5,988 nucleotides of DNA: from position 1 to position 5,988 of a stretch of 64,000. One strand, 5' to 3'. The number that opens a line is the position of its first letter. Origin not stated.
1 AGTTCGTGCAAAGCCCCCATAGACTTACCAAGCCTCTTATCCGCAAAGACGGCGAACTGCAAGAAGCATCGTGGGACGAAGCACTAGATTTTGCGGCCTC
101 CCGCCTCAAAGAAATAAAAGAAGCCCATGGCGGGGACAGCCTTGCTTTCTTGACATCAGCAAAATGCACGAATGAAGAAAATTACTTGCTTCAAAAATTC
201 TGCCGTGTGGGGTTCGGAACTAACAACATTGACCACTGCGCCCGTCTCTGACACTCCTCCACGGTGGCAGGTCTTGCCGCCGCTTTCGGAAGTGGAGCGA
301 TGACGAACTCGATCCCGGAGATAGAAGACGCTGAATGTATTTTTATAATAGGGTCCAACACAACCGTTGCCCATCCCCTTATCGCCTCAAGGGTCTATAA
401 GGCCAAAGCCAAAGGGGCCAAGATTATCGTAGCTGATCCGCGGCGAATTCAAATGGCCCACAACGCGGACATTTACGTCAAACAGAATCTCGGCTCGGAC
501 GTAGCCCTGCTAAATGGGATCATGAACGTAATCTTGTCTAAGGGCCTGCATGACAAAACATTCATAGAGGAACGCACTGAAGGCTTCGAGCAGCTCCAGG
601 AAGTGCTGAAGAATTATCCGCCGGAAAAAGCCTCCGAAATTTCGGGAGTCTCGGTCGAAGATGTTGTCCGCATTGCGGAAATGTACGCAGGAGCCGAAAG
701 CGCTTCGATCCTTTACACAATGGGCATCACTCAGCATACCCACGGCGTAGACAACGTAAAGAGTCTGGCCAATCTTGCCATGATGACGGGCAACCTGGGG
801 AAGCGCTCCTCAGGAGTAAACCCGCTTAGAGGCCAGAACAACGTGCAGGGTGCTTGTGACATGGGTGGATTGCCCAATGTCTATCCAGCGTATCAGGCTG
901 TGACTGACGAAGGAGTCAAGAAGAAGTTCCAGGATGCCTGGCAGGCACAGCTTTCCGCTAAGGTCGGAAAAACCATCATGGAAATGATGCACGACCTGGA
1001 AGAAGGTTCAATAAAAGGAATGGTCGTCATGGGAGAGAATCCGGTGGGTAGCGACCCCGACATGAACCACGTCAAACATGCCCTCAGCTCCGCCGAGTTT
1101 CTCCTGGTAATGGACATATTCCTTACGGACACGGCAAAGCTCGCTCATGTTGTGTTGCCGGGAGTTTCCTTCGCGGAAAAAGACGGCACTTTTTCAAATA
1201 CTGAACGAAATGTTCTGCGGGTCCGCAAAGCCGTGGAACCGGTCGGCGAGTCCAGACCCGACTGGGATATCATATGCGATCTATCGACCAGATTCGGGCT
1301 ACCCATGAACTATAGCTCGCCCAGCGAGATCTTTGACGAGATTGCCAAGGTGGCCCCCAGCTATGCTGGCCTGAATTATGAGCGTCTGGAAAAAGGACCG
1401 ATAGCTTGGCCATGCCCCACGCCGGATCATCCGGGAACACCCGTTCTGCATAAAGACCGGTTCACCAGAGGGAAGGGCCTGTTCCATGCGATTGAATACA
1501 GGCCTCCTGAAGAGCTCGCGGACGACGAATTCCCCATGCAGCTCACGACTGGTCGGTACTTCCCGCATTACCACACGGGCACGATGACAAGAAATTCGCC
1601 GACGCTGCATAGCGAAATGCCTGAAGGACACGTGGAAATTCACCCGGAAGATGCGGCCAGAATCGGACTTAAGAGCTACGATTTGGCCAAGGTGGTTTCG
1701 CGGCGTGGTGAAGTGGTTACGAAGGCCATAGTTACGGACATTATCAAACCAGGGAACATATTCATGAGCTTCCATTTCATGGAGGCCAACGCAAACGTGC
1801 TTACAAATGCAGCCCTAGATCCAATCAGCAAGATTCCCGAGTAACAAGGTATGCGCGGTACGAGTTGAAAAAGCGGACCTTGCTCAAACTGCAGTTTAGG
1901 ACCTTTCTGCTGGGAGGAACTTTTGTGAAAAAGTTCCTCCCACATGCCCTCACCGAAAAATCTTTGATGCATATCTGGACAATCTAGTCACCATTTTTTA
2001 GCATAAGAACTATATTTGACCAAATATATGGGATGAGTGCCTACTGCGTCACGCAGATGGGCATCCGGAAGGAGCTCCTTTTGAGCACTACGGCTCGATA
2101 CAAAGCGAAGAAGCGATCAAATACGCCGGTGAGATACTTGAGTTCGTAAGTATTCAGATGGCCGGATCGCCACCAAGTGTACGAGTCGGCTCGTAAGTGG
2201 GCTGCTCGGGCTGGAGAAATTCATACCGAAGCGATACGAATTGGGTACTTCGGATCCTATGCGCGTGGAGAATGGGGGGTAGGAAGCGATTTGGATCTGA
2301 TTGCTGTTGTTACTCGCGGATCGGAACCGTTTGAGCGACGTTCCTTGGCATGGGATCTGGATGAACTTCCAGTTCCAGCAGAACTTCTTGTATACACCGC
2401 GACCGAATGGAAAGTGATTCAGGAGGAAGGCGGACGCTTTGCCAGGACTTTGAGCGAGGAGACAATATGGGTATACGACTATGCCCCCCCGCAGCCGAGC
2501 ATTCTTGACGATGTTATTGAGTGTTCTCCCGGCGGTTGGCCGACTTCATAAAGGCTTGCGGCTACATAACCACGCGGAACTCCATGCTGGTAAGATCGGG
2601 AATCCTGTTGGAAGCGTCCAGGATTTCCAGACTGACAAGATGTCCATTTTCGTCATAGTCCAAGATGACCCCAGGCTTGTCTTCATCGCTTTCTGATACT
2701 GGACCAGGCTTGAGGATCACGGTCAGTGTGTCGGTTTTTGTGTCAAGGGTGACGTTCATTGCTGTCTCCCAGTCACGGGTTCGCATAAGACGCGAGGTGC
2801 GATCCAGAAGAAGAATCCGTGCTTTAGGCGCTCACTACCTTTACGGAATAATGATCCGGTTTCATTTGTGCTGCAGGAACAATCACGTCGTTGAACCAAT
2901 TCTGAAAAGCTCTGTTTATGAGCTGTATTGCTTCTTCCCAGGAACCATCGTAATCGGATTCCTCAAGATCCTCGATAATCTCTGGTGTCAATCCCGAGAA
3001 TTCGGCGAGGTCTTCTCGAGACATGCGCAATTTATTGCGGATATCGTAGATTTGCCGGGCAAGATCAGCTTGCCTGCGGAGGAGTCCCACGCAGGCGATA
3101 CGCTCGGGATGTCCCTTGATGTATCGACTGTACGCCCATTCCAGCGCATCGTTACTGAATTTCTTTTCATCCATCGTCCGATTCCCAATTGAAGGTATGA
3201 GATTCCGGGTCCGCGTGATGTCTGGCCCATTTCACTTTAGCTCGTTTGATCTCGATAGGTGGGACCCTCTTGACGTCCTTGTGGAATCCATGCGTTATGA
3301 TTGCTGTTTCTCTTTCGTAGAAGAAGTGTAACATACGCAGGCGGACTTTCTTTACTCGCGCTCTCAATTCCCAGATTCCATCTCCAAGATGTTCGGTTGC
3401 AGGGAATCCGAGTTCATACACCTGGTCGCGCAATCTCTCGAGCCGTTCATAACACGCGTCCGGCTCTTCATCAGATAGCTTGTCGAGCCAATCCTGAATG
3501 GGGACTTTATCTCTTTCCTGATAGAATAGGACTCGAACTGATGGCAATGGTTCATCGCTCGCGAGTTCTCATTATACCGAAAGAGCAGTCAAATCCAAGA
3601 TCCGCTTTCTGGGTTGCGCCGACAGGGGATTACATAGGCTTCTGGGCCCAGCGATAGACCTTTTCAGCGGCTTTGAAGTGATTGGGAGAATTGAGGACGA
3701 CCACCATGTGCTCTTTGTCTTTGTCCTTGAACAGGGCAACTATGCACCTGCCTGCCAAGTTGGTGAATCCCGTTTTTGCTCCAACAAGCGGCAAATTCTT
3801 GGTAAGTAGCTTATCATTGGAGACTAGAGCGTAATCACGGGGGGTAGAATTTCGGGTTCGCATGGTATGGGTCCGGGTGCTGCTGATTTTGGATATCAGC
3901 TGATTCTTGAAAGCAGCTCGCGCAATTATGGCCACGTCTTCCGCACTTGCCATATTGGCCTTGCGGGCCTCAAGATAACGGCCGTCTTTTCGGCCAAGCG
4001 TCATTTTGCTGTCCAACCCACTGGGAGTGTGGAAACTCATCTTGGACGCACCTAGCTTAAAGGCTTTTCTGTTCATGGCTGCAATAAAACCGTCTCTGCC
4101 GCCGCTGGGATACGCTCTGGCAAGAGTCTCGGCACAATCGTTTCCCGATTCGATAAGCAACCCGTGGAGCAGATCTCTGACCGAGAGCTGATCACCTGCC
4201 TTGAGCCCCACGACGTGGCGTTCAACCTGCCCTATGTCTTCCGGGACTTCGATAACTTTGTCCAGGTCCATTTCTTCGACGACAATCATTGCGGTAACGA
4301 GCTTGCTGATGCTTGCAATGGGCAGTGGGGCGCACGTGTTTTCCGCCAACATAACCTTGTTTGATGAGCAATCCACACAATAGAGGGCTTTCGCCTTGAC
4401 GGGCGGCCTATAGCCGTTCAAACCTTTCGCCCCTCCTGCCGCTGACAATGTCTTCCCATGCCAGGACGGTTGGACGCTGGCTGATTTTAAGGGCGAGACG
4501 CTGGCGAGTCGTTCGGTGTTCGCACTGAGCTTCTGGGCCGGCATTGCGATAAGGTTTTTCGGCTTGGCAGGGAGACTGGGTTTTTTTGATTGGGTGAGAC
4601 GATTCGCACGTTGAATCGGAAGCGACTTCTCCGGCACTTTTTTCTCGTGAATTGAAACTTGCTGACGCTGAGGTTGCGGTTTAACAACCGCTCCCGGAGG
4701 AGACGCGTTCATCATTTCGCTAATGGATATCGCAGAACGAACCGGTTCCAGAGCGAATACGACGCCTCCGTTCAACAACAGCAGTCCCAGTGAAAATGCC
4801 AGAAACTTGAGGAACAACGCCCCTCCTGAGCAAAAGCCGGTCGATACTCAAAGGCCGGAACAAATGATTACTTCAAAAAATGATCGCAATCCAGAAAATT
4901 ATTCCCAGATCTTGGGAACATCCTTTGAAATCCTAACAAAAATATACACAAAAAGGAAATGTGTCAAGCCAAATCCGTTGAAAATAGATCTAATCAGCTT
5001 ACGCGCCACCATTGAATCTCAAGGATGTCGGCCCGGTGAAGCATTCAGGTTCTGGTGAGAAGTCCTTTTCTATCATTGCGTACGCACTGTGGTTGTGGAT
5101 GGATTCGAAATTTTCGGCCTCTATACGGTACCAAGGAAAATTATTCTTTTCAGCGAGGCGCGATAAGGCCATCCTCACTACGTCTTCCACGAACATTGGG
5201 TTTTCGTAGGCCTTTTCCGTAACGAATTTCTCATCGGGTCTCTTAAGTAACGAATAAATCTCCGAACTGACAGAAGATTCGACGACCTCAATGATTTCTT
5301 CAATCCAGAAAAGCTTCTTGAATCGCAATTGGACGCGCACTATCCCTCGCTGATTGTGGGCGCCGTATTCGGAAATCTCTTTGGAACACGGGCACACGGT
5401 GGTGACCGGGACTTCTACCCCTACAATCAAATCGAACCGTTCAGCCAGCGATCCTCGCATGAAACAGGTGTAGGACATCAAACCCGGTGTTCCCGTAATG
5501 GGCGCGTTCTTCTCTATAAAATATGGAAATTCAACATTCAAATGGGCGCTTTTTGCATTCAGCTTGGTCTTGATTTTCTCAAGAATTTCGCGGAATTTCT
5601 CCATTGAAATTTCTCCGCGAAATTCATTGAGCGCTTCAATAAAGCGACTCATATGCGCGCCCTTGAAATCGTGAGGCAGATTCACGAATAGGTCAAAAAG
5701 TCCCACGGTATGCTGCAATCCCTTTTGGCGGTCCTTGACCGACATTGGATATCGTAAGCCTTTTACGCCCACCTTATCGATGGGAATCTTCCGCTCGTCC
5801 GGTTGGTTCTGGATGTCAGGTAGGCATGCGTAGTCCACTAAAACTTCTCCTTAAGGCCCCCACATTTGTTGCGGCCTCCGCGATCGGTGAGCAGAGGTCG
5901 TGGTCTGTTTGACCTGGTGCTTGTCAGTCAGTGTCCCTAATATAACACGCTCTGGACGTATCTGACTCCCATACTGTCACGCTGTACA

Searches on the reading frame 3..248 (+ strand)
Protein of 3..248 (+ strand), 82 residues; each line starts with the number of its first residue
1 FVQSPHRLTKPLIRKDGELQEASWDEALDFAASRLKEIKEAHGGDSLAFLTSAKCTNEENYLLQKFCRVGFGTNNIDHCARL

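Call 58: search_protein_families(library=pfam, proteins=[window:3-248:+], max_evalue=0.01)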
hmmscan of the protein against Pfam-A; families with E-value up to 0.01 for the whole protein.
window:3-248:+ (82 aa): 1 family
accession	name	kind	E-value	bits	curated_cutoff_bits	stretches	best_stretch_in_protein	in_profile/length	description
PF00384.28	Molybdopterin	-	1.9e-17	63.7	24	1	7-82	1-81/353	Molybdopterin oxidoreductase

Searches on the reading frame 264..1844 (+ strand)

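Call 58: search_protein_families(library=pfam, proteins=[window:264-1844:+], max_evalue=0.01)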
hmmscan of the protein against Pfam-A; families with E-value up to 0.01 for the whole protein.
window:264-1844:+ (526 aa): 2 families
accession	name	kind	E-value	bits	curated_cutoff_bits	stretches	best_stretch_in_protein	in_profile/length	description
PF00384.28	Molybdopterin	-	2.4e-58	198.3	24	1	12-342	97-352/353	Molybdopterin oxidoreductase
PF01568.27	Molydop_binding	-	4.6e-29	101.1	26.8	1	425-526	1-105/110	Molydopterin dinucleotide binding domain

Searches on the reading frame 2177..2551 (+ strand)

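Call 20: search_protein_families(library=pfam, proteins=[window:2177-2551:+], max_evalue=0.01)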
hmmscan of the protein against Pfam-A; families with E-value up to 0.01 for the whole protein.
window:2177-2551:+ (124 aa): 2 families
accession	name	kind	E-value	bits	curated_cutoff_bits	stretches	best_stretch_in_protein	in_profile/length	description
PF01909.29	NTP_transf_2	-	1.8e-07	31.9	21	1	20-77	15-78/93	Nucleotidyltransferase domain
PF18765.7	Polbeta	-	0.00026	21.5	26.9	1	23-64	17-58/93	Polymerase beta, Nucleotidyltransferase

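Call 67: search_protein_families(library=ncbifam, proteins=[window:2177-2551:+], max_evalue=0.01)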
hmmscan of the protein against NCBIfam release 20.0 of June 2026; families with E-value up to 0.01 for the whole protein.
window:2177-2551:+ (124 aa): 3 families
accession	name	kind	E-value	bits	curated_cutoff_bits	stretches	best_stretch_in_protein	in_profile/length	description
NF047752.1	MntA_antitoxin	equivalog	0.00045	20.1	60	1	22-63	10-51/106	type VII toxin-antitoxin system MntA family adenylyltransferase antitoxin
NF051895.1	anti_phage_HalB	equivalog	0.0015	18.2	190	1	25-56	5-35/211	anti-phage Hailong system nucleotidyltransferase HalB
NF028535.0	ANT_4p_II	subfamily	0.0022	17.3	350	1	3-46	3-46/251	ANT(4')-II family aminoglycoside nucleotidyltransferase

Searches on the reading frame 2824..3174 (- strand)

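Call 68: search_protein_families(library=pfam, proteins=[window:2824-3174:-], max_evalue=0.1)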
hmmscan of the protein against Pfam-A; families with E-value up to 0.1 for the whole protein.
window:2824-3174:- (116 aa): 4 families
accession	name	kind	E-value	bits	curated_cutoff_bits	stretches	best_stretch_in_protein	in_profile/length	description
PF13413.12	HTH_25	-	0.001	19.3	24.6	1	45-76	5-36/62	Helix-turn-helix domain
PF00325.26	Crp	-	0.0011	19.1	21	1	49-65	1-17/32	Bacterial regulatory proteins, crp family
PF01381.28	HTH_3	-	0.0019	18.6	23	1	42-71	1-30/55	Helix-turn-helix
PF13545.12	HTH_Crp_2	-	0.0049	17.3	27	1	39-65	11-37/70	Crp-like helix-turn-helix domain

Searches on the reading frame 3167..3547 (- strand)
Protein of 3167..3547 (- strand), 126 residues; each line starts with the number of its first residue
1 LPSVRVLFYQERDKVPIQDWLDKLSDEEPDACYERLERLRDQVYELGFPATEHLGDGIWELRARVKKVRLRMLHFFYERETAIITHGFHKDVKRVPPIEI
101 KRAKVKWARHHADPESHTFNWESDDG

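Call 44: search_protein_families(library=pfam, proteins=[window:3167-3547:-], max_evalue=0.01)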
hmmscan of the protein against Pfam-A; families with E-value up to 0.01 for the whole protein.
window:3167-3547:- (126 aa): 1 family
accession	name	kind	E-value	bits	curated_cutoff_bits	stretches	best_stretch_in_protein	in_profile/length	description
PF05973.20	Gp49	-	2.5e-16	59.9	23.9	1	19-105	1-87/90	Phage derived protein Gp49-like (DUF891)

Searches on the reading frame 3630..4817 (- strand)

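Call 48: search_protein_families(library=pfam, proteins=[window:3630-4817:-], max_evalue=0.01)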
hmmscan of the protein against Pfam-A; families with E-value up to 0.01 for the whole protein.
window:3630-4817:- (395 aa): 2 families
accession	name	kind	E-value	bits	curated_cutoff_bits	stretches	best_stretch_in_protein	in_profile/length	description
PF00768.25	Peptidase_S11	-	4.7e-43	147.8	27.6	1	138-378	8-238/239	D-alanyl-D-alanine carboxypeptidase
PF13354.11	Beta-lactamase2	-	1.6e-05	24.8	22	1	146-323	3-167/214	Beta-lactamase enzyme family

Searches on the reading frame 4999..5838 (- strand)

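Call 48: search_protein_families(library=pfam, proteins=[window:4999-5838:-], max_evalue=0.01)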
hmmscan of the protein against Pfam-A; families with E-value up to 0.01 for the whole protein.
window:4999-5838:- (279 aa): 1 family
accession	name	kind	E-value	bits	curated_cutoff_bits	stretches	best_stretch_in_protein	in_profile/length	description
PF02649.19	GCHY-1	-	1.2e-100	336.8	25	1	6-254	1-260/260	Type I GTP cyclohydrolase folE2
